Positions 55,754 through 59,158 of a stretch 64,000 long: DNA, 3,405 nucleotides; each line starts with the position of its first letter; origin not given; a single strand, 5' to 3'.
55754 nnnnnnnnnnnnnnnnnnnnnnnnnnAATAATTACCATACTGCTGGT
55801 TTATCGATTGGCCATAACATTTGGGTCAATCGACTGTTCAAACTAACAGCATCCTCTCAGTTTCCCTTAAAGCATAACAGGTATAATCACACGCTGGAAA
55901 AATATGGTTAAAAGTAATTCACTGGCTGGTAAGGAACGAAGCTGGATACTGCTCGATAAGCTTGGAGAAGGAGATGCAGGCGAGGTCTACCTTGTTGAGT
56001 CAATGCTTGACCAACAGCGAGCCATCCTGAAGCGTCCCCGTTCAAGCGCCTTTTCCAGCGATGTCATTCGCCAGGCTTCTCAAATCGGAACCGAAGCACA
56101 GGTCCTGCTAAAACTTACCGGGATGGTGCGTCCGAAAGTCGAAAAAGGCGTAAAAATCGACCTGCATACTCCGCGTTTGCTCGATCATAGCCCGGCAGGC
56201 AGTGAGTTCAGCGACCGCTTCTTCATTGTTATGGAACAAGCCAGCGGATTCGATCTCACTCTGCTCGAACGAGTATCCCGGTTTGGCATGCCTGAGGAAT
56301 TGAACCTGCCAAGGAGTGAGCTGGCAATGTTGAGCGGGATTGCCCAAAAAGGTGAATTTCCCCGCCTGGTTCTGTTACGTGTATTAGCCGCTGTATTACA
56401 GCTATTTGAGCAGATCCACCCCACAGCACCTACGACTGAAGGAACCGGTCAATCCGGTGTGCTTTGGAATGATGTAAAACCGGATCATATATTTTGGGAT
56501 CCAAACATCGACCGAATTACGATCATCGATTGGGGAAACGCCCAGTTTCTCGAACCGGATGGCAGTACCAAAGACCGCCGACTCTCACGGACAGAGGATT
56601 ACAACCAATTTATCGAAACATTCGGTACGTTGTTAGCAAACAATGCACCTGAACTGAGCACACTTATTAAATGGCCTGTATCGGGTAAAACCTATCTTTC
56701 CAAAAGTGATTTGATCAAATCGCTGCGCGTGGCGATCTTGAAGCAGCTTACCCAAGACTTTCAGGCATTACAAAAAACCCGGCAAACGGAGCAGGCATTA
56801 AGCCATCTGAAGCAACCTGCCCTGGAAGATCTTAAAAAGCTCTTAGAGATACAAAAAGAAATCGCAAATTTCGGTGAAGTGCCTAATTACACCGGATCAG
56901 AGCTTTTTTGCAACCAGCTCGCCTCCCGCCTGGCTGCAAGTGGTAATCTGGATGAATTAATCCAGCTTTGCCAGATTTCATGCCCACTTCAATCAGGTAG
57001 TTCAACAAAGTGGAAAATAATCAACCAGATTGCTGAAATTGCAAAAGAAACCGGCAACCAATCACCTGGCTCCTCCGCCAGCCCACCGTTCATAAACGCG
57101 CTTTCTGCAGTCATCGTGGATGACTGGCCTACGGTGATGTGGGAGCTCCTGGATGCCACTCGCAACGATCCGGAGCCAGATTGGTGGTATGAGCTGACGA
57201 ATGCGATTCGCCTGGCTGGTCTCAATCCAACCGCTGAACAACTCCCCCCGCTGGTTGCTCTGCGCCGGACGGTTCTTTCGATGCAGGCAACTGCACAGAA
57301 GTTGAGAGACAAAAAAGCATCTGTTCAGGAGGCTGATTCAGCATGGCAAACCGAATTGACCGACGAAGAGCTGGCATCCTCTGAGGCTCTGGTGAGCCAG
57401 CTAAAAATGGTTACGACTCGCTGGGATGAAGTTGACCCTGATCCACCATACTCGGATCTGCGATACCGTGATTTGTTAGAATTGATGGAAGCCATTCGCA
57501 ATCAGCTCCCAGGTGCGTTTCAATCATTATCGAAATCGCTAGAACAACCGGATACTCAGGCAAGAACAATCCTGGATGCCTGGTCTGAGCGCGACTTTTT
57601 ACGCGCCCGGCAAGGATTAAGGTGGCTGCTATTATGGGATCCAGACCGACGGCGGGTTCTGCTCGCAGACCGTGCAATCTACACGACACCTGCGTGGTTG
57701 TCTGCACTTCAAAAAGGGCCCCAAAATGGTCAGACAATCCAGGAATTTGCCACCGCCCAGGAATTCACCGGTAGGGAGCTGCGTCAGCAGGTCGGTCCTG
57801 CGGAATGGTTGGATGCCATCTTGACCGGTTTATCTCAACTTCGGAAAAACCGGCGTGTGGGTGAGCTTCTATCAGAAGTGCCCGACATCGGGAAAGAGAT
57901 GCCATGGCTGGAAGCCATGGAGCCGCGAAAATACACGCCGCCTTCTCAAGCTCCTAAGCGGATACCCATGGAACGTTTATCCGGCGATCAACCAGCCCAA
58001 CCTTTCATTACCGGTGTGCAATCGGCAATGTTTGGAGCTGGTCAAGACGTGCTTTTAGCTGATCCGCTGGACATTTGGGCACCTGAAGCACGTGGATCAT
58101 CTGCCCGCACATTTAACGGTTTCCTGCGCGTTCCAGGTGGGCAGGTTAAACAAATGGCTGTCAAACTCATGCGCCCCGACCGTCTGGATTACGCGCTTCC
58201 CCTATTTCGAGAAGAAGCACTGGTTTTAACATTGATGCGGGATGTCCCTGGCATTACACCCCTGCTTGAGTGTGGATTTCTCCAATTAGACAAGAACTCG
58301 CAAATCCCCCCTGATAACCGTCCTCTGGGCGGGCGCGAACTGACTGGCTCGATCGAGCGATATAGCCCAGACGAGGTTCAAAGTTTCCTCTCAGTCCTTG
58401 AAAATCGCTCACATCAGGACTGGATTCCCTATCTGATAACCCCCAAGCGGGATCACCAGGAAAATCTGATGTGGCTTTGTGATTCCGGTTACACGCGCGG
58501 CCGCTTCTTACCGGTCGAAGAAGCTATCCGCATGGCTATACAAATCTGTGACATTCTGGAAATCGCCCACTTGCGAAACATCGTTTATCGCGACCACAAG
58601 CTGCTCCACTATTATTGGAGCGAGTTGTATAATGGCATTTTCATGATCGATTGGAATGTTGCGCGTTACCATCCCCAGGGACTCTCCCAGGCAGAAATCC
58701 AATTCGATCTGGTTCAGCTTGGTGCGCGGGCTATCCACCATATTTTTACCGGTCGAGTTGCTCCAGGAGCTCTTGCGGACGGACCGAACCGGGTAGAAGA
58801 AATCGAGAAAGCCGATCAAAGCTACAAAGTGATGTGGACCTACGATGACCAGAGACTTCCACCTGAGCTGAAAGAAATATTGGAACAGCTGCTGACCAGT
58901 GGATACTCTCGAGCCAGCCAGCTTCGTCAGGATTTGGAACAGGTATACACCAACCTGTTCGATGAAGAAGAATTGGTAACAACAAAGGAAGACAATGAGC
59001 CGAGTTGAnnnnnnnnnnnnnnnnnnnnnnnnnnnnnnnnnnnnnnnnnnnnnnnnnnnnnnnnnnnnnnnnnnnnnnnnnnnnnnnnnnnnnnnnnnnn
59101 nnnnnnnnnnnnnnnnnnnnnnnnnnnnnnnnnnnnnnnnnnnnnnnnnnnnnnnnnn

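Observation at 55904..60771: Tandem atypical kinase (D-x-K-x-x-H, IDW) translationally coupled to a TPR/TM/SH3-like partner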

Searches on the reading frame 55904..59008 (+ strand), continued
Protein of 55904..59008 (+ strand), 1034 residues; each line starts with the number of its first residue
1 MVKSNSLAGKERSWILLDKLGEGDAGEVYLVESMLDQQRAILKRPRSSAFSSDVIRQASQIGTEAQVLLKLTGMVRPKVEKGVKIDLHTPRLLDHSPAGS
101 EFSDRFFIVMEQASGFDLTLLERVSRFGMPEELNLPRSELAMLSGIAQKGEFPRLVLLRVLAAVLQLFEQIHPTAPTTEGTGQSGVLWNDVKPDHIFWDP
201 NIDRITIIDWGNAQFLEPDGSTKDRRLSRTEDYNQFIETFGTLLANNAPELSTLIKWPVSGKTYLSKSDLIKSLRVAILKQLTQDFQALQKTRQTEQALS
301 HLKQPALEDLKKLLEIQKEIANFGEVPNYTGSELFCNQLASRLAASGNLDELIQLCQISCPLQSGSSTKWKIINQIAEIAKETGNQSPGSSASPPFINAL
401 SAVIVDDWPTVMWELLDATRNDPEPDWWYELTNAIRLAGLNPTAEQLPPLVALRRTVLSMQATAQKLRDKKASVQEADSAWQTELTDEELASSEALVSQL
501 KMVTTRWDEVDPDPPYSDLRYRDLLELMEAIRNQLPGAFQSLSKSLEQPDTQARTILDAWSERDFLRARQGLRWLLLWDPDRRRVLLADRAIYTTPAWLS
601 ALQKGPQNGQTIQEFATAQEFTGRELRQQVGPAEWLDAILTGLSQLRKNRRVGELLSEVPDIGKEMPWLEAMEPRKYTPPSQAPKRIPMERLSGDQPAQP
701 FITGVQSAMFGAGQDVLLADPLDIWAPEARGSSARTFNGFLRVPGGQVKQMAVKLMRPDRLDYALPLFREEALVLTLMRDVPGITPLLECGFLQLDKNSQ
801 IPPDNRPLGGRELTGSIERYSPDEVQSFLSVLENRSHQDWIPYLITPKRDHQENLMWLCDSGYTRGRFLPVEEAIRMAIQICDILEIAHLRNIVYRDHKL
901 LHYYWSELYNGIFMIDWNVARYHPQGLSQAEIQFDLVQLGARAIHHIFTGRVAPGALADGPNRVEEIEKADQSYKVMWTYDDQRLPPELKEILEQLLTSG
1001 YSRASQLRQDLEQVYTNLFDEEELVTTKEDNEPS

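Call 35: predict_structure(alignment_id=A3)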
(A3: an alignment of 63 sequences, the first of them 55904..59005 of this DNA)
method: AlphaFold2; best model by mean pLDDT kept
length: 1034 residues; sequences in the alignment: 63
mean_pLDDT: 90.0   pTM: 0.62
mean pLDDT of the five models: 90.0, 89.8, 88.0, 87.8, 87.1
residues with pLDDT >= 90: 776; 70-90: 184; 50-70: 58; < 50: 16
segments of 3 or more residues with pLDDT < 50: 1-3, 674-681, 1031-1034
pLDDT, mean of each block of 10 residues (from residue 1): 68 94 91 94 94 94 94 87 92 94 94 96 94 86 90 96 96 69 86 97 95 91 91 95 95 89 74 95 96 96 93 93 92 93 94 88 72 95 77 88 96 94 89 93 81 94 90 71 79 95 93 92 95 93 95 98 97 96 95 97 93 95 96 96 94 86 91 52 73 75 93 95 79 91 92 95 95 95 94 95 87 97 96 97 96 93 87 95 97 94 93 93 96 95 94 78 75 82 90 95 97 91 53 45
secondary structure, 60 per line:
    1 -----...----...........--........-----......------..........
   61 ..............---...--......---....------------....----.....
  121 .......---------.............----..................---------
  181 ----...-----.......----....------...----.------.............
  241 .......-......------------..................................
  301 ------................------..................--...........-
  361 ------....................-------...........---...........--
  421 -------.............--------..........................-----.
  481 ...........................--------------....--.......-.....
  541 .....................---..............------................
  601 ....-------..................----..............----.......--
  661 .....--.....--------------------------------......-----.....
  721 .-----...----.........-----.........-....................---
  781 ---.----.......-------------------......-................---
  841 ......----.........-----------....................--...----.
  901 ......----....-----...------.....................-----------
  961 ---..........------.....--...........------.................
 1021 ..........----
elements in order (helices of 4 or more, strands of 3 or more residues): E6-8 E13-23 E26-33 E39-44 H51-74 E78-80 E83-88 E92-95 E108-111 H118-127 H137-149 H154-171 E185-187 E196-199 E204-207 E214-216 H229-247 H249-254 H267-300 H307-322 H329-346 H349-359 H367-386 H394-404 H408-418 H428-440 H449-474 H480-507 H522-525 H528-534 H536-561 H565-578 H585-604 H612-629 H634-647 H652-658 H661-665 H668-672 E705-710 E716-721 E734-742 E748-756 H758-777 E789-795 E815-820 H822-837 E841-846 H855-859 H871-890 E893-895 E903-906 E911-914 E920-922 H929-949 H964-973 H980-984 H987-997 H1004-1030

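Call 37: fold_search(model_id=the predicted structure, library=pdb)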
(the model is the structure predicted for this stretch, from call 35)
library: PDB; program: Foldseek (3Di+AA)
matches with E <= 10: 1851; with E <= 0.001: 1412
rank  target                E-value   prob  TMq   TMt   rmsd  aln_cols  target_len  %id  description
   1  4pni                  1.5e-07  1.00  0.20  0.39  24.9       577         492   16  Bovine G protein-coupled receptor kinase 1 in complex with GSK2163632A (released 2014-10-08)
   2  5u94                  1.9e-07  1.00  0.20  0.71   5.1       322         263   16  Crystal structure of the Mycobacterium tuberculosis PASTA kinase PknB in complex with the potential theraputic kinase in (released 2017-12-20)
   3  9ckr                  4.2e-07  1.00  0.18  0.36  24.0       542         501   12  Human G protein-coupled receptor kinase 5-D311N in complex with ATP and magnesium ion (released 2025-07-16)
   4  7k7l_A                4.5e-07  1.00  0.19  0.31  24.3       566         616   13  Structure of a hit for G Protein Coupled Receptor Kinase 2 (GRK2) Inhibitor for the Potential Treatment of Heart Failu (released 2020-10-28)
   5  5l2q_D                6.1e-07  1.00  0.21  0.67   6.5       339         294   12  Serine/threonine-protein kinase 40 (STK40) kinase homology domain (released 2017-02-01)
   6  3qc9_B                8.5e-07  1.00  0.20  0.39  24.6       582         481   14  Crystal structure of cross-linked bovine GRK1 T8C/N480C double mutant complexed with ADP and Mg (released 2011-02-16)
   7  4wnk                  8.9e-07  1.00  0.19  0.37  23.0       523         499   14  Crystal Structure of Bovine G Protein Coupled-Receptor Kinase 5 in Complex with CCG215022 (released 2015-06-10)
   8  1qpd                  9.3e-07  1.00  0.19  0.64   6.8       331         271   15  STRUCTURAL ANALYSIS OF THE LYMPHOCYTE-SPECIFIC KINASE LCK IN COMPLEX WITH NON-SELECTIVE AND SRC FAMILY SELECTIVE KINASE  (released 2000-05-24)
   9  2ofu                  1.1e-06  1.00  0.19  0.64   6.6       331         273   16  x-ray crystal structure of 2-aminopyrimidine carbamate 43 bound to Lck (released 2007-02-27)
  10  9bhj                  1.4e-06  1.00  0.20  0.64   5.9       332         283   15  MerTK in complex with small molecule 6-{1-[([1,1'-biphenyl]-4-yl)carbamoyl]azetidin-3-yl}-3-[(1-methyl-1H-pyrazol-4-yl)a (released 2024-10-09)
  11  3lck                  1.5e-06  1.00  0.19  0.64   6.5       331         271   15  THE KINASE DOMAIN OF HUMAN LYMPHOCYTE KINASE (LCK), ACTIVATED FORM (AUTO-PHOSPHORYLATED ON TYR394) (released 1997-12-03)
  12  3kxz                  1.7e-06  1.00  0.19  0.67   6.5       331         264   15  The complex crystal structure of LCK with a probe molecule w259 (released 2010-06-23)
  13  3qc9_A                1.7e-06  1.00  0.20  0.40  24.6       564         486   15  Crystal structure of cross-linked bovine GRK1 T8C/N480C double mutant complexed with ADP and Mg (released 2011-02-16)
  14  3qc9_C                1.8e-06  1.00  0.20  0.40  24.8       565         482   14  Crystal structure of cross-linked bovine GRK1 T8C/N480C double mutant complexed with ADP and Mg (released 2011-02-16)
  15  3c50_A                1.8e-06  1.00  0.20  0.39  25.0       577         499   14  Crystal Structure of G protein coupled receptor kinase 1 bound to ADP and magnesium chloride at 2.6A (released 2008-03-11)
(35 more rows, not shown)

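Call 42: find_encoding_contigs(protein=P0091, flank=10000, max_places=1)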
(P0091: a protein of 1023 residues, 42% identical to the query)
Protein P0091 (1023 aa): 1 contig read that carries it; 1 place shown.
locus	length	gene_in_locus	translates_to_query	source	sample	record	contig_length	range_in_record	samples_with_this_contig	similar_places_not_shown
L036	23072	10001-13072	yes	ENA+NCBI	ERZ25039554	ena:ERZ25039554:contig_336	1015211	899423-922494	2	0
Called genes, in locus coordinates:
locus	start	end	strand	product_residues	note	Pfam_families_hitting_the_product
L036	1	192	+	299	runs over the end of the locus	PF02517:Rce1-like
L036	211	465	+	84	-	-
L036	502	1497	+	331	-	-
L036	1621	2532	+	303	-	PF00296:Bac_luciferase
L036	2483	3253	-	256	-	PF01048:PNP_UDP_1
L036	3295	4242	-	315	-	PF03976:PPK2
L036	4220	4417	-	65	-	-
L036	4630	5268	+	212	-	PF13886:TM7S3_TM198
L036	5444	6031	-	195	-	PF14117:DUF4287, PF18899:DUF5655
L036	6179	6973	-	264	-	PF12146:Hydrolase_4, PF12697:Abhydrolase_6, PF00561:Abhydrolase_1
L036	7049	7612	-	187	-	PF01872:RibD_C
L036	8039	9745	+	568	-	PF00501:AMP-binding, PF13193:AMP-binding_C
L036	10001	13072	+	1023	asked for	PF00069:Pkinase (faint)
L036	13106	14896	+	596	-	PF13432:TPR_16 (faint), PF07719:TPR_2 (faint)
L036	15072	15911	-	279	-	PF00296:Bac_luciferase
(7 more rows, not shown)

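Call 43: find_encoding_contigs(protein=P0034, flank=10000, max_places=1)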
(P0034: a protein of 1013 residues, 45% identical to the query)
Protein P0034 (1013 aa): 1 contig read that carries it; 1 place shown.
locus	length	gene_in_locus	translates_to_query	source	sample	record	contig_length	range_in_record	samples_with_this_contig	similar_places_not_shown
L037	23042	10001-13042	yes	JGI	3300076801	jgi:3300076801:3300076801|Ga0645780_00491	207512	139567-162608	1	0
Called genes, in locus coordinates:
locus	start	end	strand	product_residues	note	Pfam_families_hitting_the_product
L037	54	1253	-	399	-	PF00108:Thiolase_N, PF02803:Thiolase_C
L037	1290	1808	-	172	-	PF04677:CwfJ_C_1, PF11969:DcpS_C, PF01230:HIT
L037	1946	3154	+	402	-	PF13742:tRNA_anti_2, PF01336:tRNA_anti-codon, PF02601:Exonuc_VII_L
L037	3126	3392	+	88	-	PF02609:Exonuc_VII_S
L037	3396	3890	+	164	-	PF02681:DUF212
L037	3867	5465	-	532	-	PF03023:MurJ, PF01554:MatE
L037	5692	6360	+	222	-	PF00903:Glyoxalase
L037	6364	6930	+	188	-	PF03352:Adenine_glyco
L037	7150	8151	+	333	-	PF00005:ABC_tran, PF13304:AAA_21 (faint), PF13732:DrrA1-3_C (weak)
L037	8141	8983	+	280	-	PF01061:ABC2_membrane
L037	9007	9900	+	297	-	PF01061:ABC2_membrane, PF12698:ABC2_membrane_3 (weak)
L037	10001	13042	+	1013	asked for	PF00069:Pkinase (faint)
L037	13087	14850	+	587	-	PF07719:TPR_2 (faint)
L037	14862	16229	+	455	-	-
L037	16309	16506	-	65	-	PF04024:PspC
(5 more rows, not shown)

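Call 44: find_encoding_contigs(protein=P0060, flank=10000, max_places=1)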
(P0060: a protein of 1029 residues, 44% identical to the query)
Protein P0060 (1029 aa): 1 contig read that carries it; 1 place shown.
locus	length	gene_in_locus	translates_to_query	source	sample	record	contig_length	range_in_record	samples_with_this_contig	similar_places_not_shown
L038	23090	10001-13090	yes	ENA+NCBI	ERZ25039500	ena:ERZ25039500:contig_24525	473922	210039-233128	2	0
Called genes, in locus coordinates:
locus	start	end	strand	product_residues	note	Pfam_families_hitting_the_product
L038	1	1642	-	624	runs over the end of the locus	PF00664:ABC_membrane, PF00005:ABC_tran, PF02463:SMC_N (faint)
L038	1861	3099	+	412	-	PF00027:cNMP_binding, PF07228:SpoIIE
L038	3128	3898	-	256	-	PF13847:Methyltransf_31, PF08241:Methyltransf_11, PF08242:Methyltransf_12 (weak), PF13649:Methyltransf_25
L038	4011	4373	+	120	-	-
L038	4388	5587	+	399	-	PF09992:NAGPA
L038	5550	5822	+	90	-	-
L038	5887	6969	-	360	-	PF00266:Aminotran_5, PF00155:Aminotran_1_2 (weak)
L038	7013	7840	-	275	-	PF03618:Kinase-PPPase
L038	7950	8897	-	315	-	PF01116:F_bP_aldolase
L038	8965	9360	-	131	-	PF01063:Aminotran_4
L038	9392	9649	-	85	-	-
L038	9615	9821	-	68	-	-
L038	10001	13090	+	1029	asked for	PF00069:Pkinase (faint)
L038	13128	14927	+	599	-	-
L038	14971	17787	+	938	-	PF25275:Golvesin_C, PF08924:Rv2525c_GlyHyd-like, PF13088:BNR_2 (faint), PF02012:BNR (faint), PF14870:PSII_BNR (weak), PF15902:Sortilin-Vps10 (weak)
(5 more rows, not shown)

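Call 69: search_protein_families(library=padloc, proteins=[window:55904-59008:+], max_evalue=0.01)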
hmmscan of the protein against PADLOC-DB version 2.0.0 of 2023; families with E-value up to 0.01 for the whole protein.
window:55904-59008:+ (1034 aa): 13 families
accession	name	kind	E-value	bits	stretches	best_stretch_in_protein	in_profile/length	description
PDLC04042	PD-T4-6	-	7.4e-10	36.9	1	866-899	103-136/292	-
PDLC04138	mad6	-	4.9e-08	30.3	1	11-223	50-210/659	mads_6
PDLC04049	PD-T4-6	-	1.2e-07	28.9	0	868-899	110-141/442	-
PDLC04053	PD-T4-6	-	1e-06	26.5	0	868-921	106-159/311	-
PDLC04059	PD-T4-6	-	8.3e-05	19.8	0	869-918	107-156/433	-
PDLC04043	PD-T4-6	-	0.00024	18.3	0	868-899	111-142/452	-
PDLC04060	PD-T4-6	-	0.00036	17.6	0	869-899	105-135/486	-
PDLC04047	PD-T4-6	-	0.00058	17.1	0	869-899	108-138/327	-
PDLC04054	PD-T4-6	-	0.002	15.6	0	869-899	108-138/347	-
PDLC04057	PD-T4-6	-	0.002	15.2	1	868-899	104-135/443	-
PDLC04058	PD-T4-6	-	0.002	15.2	0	870-899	112-141/460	-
PDLC04048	PD-T4-6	-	0.004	14.6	0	869-899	108-138/354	-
PDLC04041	PD-T4-6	-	0.0063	13.8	0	864-899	122-156/443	-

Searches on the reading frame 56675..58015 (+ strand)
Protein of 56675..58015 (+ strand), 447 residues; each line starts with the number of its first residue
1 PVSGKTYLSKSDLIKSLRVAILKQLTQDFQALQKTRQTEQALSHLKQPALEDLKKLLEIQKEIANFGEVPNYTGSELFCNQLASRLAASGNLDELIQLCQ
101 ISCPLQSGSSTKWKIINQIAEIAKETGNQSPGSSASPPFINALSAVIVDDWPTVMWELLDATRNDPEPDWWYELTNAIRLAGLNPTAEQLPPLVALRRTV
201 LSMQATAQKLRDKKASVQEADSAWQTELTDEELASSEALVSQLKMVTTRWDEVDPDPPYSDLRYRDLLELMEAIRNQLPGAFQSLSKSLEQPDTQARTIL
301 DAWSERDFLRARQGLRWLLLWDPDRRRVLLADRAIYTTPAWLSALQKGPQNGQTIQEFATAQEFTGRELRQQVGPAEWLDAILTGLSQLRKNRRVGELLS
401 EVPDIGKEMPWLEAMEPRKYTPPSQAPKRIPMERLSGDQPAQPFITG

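Call 62: search_solved_structures(query=A6, max_evalue=10)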
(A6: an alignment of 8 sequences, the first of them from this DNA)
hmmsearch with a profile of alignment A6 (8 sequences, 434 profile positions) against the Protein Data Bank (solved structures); distinct sequences matched with E-value up to 10: 1.
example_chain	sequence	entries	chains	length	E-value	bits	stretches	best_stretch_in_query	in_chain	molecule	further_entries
2jxg_A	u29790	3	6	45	0.19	13.8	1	308-332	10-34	Proline dehydrogenase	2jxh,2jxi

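Call 63: search_protein_families(library=pfam, alignment_id=A6, max_evalue=1)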
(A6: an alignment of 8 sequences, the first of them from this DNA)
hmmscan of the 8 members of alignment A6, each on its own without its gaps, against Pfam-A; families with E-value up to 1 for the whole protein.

A. member 1, seq(447 aa): 0 families

B. families by the number of members that match (of 8 scanned): 5 families
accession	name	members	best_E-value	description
PF07719.23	TPR_2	1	0.058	Tetratricopeptide repeat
PF11455.13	MazE-like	1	0.079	Antitoxin MazE-like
PF05480.16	PSMbeta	1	0.08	Phenol-soluble modulin beta protein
PF13428.12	TPR_14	1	0.096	Tetratricopeptide repeat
PF14559.12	TPR_19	1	0.61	Tetratricopeptide repeat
